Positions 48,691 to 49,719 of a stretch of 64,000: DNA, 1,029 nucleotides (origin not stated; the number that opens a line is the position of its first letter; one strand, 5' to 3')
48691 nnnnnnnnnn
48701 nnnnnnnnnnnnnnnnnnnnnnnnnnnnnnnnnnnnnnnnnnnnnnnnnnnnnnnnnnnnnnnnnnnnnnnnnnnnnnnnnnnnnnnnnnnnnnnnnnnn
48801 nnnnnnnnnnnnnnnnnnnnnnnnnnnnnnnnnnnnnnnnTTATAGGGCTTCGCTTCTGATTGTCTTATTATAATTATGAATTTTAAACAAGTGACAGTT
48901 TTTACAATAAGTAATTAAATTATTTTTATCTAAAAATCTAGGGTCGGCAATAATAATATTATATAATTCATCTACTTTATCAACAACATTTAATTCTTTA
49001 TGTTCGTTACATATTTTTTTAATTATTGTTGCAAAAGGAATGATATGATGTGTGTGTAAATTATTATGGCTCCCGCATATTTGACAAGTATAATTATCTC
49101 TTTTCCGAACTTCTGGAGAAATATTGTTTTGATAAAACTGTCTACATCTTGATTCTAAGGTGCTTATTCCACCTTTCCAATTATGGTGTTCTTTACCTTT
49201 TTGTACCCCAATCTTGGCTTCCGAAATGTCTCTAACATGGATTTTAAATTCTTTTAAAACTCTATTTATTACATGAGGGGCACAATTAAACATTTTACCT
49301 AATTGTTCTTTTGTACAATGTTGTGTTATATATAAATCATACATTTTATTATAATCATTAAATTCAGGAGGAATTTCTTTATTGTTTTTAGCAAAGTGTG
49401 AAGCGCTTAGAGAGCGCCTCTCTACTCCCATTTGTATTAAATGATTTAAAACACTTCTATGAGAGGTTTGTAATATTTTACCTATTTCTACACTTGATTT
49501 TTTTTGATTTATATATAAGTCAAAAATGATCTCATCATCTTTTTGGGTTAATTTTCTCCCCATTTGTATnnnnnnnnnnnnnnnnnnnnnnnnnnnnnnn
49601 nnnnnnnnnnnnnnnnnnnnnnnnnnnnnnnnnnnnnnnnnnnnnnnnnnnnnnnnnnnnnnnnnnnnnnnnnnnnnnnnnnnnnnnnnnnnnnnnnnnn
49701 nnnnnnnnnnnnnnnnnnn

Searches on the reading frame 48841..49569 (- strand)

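Call 60: search_protein_families(library=pfam, proteins=[window:48841-49569:-], max_evalue=0.001)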
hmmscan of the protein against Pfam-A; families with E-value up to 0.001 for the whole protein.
window:48841-49569:- (242 aa): 2 families
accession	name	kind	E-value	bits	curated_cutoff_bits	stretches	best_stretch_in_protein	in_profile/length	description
PF13936.12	HTH_38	-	0.00017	21.7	27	0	4-44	2-41/44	Helix-turn-helix domain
PF01844.29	HNH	-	0.0003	21.3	21.4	0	162-180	1-23/47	HNH endonuclease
